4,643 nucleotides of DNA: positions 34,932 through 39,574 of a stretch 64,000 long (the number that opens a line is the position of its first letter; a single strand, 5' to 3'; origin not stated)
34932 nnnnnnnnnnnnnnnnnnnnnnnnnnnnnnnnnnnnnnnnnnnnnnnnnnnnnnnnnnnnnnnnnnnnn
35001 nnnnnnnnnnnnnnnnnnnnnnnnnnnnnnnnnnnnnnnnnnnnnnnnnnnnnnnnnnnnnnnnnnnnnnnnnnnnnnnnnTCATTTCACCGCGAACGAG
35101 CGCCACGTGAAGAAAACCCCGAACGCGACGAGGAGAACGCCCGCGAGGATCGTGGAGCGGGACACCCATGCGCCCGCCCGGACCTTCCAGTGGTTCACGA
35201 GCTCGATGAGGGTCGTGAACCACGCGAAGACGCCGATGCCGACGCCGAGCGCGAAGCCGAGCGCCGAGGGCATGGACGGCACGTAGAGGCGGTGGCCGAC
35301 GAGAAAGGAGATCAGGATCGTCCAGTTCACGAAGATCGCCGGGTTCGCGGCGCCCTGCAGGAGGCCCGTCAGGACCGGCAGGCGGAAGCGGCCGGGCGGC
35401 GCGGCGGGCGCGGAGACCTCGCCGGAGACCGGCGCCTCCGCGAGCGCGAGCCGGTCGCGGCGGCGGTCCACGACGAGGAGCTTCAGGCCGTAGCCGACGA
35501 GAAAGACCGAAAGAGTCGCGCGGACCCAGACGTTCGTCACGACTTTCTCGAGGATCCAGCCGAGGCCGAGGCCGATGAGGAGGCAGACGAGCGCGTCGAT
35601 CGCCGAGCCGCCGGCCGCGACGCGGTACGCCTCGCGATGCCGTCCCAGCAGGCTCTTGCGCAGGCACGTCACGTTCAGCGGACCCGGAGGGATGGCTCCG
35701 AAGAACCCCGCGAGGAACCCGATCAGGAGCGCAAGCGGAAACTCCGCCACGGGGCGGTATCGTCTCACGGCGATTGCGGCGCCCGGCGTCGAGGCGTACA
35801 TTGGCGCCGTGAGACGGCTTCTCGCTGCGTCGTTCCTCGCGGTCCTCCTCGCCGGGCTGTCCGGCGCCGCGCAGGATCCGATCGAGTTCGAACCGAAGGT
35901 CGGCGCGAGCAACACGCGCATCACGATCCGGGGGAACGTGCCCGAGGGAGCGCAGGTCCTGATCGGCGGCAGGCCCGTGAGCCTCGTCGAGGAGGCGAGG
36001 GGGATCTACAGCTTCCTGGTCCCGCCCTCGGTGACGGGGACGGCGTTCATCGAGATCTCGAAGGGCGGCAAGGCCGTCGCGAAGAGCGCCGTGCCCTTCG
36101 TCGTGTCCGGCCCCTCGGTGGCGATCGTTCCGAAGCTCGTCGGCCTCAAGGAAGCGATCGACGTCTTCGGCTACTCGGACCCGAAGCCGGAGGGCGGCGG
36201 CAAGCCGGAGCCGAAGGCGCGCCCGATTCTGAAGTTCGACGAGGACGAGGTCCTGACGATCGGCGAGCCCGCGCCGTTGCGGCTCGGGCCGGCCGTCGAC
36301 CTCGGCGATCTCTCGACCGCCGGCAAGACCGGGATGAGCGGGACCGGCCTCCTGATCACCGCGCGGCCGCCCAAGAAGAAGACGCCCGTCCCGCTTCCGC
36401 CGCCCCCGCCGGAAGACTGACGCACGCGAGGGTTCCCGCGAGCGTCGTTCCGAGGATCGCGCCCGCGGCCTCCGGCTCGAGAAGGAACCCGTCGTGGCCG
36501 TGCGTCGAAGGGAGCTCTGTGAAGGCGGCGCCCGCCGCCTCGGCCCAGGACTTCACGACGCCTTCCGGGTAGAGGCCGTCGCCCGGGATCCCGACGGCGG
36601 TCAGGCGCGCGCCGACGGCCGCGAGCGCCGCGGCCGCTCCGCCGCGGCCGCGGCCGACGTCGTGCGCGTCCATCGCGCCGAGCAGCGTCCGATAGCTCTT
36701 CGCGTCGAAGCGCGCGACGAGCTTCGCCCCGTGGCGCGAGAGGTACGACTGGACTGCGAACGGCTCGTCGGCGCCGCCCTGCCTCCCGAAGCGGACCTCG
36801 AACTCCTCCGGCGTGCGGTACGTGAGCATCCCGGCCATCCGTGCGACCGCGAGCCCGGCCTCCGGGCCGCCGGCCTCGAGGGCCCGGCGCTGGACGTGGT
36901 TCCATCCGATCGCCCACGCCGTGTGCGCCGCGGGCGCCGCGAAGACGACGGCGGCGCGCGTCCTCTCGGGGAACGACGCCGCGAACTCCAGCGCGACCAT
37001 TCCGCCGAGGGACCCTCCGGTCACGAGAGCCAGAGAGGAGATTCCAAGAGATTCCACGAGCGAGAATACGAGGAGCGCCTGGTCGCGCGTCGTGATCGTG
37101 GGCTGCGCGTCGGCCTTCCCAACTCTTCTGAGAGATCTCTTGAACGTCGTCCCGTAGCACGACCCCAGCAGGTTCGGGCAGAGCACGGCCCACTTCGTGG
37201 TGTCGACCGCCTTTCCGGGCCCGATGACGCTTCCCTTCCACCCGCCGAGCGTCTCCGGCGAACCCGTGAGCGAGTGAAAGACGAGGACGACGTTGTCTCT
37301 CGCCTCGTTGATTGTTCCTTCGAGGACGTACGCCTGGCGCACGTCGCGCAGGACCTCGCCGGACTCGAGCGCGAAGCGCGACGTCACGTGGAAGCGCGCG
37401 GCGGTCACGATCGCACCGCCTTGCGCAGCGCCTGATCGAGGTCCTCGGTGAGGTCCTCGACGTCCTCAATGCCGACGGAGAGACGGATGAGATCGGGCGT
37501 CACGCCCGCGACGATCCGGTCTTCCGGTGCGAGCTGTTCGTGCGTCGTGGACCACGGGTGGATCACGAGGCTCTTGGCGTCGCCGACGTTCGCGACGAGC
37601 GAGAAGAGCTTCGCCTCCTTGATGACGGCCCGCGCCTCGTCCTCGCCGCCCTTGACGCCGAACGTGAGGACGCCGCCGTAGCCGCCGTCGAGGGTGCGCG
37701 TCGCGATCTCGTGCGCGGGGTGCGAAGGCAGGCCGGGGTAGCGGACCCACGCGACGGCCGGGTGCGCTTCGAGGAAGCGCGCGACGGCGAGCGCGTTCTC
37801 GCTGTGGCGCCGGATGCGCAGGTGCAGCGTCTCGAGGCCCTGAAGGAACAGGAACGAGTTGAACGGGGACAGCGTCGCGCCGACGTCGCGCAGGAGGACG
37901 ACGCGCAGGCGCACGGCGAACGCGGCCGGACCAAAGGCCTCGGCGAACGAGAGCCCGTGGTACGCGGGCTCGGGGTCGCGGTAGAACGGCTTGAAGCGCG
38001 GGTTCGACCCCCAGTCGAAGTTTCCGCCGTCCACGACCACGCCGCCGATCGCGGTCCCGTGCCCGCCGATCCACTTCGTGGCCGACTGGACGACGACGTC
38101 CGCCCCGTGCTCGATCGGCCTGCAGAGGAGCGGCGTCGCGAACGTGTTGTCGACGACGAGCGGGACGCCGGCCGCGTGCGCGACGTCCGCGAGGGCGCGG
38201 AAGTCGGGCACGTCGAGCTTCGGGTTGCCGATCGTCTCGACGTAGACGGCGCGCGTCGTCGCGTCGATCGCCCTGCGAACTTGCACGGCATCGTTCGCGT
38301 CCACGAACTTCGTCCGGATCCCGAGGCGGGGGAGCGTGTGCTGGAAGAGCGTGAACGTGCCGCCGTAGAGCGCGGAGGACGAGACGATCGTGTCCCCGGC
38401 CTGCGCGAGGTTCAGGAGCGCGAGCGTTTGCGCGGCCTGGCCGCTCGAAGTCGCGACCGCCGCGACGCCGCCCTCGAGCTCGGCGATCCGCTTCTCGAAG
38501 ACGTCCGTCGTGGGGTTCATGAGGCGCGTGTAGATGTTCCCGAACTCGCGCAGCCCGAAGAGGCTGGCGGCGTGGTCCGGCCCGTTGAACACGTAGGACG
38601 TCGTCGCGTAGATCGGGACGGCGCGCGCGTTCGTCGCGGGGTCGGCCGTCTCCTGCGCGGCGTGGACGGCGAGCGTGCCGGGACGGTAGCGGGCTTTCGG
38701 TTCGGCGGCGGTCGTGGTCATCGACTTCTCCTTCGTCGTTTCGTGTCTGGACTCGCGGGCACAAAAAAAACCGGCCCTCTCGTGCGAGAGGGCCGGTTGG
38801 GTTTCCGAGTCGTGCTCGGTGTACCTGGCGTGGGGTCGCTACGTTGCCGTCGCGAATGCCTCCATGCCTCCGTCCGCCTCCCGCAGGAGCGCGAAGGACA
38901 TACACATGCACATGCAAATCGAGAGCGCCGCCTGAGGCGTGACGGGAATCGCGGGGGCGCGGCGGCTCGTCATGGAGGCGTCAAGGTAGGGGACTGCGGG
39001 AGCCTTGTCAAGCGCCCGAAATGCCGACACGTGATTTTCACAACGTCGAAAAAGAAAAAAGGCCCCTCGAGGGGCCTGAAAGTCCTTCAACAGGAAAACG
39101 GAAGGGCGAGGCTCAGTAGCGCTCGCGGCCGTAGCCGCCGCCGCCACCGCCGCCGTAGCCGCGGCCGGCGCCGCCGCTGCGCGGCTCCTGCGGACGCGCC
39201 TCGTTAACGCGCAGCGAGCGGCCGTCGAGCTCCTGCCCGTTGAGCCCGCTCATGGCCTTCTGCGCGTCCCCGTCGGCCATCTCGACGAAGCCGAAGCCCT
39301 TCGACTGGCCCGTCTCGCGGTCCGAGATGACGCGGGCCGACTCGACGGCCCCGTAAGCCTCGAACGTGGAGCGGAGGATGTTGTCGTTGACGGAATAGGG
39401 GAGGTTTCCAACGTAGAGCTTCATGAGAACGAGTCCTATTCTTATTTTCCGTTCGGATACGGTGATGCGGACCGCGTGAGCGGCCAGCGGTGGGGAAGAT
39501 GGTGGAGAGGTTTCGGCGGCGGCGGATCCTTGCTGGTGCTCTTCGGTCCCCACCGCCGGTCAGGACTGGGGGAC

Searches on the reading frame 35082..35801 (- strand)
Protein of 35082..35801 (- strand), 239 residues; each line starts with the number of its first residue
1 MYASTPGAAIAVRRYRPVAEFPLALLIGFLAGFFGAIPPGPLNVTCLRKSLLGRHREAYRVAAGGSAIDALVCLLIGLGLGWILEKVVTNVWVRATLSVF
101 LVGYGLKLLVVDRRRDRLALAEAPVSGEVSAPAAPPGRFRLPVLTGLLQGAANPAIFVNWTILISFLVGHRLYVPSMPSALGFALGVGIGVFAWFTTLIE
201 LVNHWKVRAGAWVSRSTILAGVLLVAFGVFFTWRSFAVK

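Call 44: search_protein_families(library=pfam, proteins=[window:35082-35801:-], max_evalue=0.0001)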
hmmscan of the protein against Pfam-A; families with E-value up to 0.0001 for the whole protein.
window:35082-35801:- (239 aa): 1 family
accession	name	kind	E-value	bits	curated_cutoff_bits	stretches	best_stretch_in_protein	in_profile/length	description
PF01810.24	LysE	-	6.3e-15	55.6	25.6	1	34-232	2-190/193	LysE type translocator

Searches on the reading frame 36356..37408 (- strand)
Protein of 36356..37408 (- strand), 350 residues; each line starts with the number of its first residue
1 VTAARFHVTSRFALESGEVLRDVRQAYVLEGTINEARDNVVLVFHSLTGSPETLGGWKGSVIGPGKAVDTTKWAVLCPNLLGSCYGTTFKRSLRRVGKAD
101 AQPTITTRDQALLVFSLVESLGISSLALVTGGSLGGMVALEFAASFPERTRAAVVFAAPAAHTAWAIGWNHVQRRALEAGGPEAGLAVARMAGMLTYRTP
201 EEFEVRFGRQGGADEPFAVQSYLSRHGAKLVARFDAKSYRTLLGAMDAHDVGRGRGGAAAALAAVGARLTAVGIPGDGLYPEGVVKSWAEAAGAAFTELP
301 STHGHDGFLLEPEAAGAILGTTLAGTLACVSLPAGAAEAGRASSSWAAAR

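Call 44: search_protein_families(library=pfam, proteins=[window:36356-37408:-], max_evalue=0.0001)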
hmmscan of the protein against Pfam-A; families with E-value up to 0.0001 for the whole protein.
window:36356-37408:- (350 aa): 1 family
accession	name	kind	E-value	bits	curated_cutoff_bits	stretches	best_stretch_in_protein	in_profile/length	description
PF00561.26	Abhydrolase_1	-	1.6e-10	41.5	25.8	1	39-177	1-117/245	alpha/beta hydrolase fold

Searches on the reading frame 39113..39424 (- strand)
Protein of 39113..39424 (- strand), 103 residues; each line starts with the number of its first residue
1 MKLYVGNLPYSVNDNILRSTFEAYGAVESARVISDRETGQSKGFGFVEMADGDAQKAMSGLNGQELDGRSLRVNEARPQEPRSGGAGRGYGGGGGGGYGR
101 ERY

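Call 74: search_protein_families(library=pfam, proteins=[window:39113-39424:-], max_evalue=0.001)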
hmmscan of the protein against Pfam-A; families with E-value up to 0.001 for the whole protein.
window:39113-39424:- (103 aa): 1 family
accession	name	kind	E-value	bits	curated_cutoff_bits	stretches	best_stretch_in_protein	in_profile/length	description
PF00076.28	RRM_1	-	6.8e-22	77.6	20.7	1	3-72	1-70/70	RNA recognition motif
